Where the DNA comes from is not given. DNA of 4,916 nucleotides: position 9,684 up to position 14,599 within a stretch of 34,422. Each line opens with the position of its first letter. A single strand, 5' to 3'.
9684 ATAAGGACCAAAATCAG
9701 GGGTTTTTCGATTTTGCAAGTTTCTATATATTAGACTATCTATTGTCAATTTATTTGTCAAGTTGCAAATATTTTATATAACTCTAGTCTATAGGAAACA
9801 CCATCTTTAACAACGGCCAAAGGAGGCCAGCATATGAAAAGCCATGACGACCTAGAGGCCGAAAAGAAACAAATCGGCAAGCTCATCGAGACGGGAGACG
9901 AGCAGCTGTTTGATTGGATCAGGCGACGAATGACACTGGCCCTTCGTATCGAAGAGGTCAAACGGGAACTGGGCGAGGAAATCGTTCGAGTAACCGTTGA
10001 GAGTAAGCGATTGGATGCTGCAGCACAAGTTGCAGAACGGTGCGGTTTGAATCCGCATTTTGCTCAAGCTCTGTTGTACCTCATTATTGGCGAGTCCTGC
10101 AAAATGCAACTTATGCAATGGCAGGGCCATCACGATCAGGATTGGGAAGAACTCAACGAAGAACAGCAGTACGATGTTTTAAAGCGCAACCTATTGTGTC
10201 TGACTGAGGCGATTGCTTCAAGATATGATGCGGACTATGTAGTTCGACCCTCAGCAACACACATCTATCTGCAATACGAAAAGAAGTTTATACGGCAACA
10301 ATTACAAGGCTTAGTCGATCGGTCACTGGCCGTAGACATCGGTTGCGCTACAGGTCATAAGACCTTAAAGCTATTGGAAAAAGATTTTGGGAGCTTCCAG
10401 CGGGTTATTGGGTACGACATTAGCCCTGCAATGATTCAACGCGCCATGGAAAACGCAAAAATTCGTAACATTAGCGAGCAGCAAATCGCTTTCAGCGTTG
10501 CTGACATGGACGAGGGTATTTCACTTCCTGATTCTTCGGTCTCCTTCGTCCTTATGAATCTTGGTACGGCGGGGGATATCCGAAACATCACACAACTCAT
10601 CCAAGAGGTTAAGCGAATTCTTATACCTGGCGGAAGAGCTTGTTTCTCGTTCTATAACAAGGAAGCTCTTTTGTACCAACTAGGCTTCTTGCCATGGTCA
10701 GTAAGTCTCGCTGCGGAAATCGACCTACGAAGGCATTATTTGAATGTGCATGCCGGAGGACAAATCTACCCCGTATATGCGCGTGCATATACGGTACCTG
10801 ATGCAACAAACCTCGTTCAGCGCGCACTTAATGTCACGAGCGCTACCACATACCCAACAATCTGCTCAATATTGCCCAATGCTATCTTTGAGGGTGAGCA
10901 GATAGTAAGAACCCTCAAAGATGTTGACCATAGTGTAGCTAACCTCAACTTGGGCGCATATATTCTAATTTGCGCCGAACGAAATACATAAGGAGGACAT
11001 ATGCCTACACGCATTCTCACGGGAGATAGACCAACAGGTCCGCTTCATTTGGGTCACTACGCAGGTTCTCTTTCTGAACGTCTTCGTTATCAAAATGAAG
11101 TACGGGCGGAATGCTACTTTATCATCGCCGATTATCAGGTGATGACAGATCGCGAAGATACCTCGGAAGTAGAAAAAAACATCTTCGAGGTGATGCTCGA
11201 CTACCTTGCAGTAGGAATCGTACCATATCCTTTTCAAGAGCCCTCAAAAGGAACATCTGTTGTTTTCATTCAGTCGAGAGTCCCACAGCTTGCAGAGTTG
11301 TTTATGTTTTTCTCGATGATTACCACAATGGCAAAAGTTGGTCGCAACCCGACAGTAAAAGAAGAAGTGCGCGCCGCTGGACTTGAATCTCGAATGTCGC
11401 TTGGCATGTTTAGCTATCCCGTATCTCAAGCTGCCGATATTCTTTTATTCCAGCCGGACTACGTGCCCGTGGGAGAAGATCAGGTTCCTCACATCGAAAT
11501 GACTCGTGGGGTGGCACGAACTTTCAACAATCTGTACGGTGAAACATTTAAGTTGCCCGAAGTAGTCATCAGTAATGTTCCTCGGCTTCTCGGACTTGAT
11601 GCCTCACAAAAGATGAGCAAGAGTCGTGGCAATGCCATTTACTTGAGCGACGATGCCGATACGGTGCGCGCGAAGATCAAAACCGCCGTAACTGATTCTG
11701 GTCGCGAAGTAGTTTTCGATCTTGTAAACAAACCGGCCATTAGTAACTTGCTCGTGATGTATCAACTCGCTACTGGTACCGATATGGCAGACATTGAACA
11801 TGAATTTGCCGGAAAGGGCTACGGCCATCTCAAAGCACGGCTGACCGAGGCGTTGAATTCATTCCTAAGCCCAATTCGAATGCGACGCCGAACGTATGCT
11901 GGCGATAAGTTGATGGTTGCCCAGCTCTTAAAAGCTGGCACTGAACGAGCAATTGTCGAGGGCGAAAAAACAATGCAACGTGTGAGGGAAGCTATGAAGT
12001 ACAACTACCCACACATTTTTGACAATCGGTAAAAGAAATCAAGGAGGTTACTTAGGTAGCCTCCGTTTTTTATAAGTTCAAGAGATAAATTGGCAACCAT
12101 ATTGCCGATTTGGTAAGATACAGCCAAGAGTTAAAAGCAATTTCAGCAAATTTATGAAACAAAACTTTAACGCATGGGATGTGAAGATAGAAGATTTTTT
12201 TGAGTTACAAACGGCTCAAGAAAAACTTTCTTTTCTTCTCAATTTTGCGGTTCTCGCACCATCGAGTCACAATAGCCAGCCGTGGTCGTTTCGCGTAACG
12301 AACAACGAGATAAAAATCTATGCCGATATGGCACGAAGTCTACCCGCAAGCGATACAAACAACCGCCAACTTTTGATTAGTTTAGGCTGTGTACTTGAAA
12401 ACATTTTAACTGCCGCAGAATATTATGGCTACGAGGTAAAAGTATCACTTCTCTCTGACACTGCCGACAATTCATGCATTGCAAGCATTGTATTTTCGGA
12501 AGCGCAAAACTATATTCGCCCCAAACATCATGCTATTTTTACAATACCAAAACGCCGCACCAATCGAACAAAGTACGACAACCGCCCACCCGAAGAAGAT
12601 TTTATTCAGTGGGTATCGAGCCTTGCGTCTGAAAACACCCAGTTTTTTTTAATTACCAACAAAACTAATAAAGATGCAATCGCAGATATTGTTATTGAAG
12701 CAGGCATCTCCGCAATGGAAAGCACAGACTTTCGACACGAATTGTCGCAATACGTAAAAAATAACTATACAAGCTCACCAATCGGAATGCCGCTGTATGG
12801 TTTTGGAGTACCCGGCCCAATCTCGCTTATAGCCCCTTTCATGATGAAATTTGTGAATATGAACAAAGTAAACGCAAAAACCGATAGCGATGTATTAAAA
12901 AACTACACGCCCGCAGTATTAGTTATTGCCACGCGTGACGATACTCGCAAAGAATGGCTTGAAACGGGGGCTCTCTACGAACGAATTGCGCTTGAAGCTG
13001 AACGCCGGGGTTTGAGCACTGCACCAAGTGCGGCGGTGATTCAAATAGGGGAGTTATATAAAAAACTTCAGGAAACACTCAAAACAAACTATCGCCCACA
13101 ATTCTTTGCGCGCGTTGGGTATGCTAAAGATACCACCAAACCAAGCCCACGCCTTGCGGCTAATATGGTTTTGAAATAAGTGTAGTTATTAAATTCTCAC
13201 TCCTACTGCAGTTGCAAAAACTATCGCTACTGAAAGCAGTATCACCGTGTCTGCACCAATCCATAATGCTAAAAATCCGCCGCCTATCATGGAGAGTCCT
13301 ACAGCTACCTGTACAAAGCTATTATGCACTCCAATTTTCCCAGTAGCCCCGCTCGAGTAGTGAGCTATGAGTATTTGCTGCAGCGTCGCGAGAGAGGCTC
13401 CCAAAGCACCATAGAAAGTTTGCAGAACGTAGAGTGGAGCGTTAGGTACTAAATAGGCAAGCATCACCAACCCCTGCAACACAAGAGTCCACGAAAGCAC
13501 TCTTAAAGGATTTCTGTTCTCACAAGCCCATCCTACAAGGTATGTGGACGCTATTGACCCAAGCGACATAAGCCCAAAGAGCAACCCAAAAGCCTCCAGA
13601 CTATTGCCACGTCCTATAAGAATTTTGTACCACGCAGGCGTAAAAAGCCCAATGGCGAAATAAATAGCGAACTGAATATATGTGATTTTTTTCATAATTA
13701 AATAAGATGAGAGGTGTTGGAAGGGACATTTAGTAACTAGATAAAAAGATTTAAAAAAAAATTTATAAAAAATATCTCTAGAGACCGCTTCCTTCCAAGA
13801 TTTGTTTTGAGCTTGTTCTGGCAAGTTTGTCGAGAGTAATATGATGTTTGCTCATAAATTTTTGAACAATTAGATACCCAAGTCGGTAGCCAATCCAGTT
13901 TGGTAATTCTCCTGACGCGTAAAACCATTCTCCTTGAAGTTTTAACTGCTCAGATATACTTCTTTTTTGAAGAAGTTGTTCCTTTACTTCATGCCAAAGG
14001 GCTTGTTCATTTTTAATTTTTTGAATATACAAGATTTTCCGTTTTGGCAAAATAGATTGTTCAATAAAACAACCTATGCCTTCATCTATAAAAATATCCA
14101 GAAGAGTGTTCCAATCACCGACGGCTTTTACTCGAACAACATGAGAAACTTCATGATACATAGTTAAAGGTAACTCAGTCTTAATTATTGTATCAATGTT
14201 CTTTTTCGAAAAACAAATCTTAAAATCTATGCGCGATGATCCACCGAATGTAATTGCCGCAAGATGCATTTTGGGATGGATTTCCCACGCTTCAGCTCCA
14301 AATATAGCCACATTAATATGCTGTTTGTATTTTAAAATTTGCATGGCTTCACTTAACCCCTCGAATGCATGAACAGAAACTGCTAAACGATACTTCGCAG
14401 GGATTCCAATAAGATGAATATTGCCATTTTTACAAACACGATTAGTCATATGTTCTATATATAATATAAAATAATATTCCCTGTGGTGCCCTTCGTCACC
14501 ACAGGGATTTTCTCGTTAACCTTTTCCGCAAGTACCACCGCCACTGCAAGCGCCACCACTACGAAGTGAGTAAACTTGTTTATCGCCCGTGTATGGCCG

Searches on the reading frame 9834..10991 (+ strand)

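Call 6: search_protein_families(library=pfam, proteins=[window:9834-10991:+], max_evalue=0.01)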
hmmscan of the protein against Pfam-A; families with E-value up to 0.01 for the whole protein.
window:9834-10991:+ (385 aa): 8 families
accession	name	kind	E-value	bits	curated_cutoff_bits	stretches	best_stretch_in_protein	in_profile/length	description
PF13649.12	Methyltransf_25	-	5.2e-15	56.4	27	1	167-267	2-97/97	Methyltransferase domain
PF13847.12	Methyltransf_31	-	1.9e-14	54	27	1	167-279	8-118/145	Methyltransferase domain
PF08241.18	Methyltransf_11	-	1.7e-13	51.5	21.2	1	167-271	1-95/95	Methyltransferase domain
PF01817.26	CM_2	-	1.9e-10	41.2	27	1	18-92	5-79/80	Chorismate mutase type II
PF08242.18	Methyltransf_12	-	3.4e-09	37.8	30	1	167-268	1-97/98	Methyltransferase domain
PF01209.24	Ubie_methyltran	-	1.9e-08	34.4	20.1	1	126-290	15-171/233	ubiE/COQ5 methyltransferase family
PF13489.12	Methyltransf_23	-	5.7e-08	33.1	27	1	166-289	26-133/164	Methyltransferase domain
PF06325.19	PrmA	-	0.0011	19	22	1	166-272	165-259/296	Ribosomal protein L11 methyltransferase (PrmA)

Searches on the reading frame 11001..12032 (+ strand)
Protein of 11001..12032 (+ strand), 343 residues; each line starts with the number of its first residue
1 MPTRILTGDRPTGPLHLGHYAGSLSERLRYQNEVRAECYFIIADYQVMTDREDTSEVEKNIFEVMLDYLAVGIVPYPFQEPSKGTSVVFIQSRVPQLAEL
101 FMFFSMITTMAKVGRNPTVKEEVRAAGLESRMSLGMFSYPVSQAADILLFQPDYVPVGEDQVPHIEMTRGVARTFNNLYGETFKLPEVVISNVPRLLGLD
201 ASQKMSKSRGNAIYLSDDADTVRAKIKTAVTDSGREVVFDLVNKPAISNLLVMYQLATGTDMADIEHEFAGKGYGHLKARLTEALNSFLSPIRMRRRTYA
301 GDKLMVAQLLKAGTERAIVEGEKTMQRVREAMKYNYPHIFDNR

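Call 6: search_protein_families(library=pfam, proteins=[window:11001-12032:+], max_evalue=0.01)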
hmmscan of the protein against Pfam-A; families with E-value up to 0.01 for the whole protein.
window:11001-12032:+ (343 aa): 1 family
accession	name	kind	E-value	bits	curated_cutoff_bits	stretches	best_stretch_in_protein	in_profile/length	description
PF00579.31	tRNA-synt_1b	-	1.3e-59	202.4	21.1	1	2-289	5-291/292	tRNA synthetases class I (W and Y)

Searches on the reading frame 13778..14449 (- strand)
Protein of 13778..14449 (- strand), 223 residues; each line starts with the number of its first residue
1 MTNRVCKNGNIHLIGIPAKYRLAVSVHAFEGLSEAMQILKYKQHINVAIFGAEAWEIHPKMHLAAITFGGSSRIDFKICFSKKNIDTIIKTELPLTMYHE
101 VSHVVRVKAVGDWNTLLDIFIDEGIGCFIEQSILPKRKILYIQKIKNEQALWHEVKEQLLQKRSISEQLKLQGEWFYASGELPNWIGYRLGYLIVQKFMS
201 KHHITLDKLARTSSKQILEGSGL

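Call 7: search_protein_families(library=pfam, proteins=[window:13778-14449:-], max_evalue=0.01)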
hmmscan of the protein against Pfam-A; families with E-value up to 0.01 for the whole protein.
window:13778-14449:- (223 aa): 2 families
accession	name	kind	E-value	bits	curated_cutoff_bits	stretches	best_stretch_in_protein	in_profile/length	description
PF10026.15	DUF2268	-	9.6e-20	71.3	23.6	1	47-218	21-194/195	Predicted Zn-dependent protease (DUF2268)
PF25594.1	GldB_lipo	-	7.8e-06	26.2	27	1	115-222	184-306/309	Gliding motility protein GldB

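Call 54: search_protein_families(library=ncbifam, proteins=[window:13778-14449:-], max_evalue=0.001)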
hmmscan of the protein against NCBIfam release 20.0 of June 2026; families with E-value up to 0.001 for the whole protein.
window:13778-14449:- (223 aa): 1 family
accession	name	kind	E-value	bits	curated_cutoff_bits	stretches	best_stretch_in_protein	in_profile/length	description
TIGR03514.2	GldB_lipoprot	equivalog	1.6e-06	27.6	190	1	181-221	264-304/308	gliding motility lipoprotein GldB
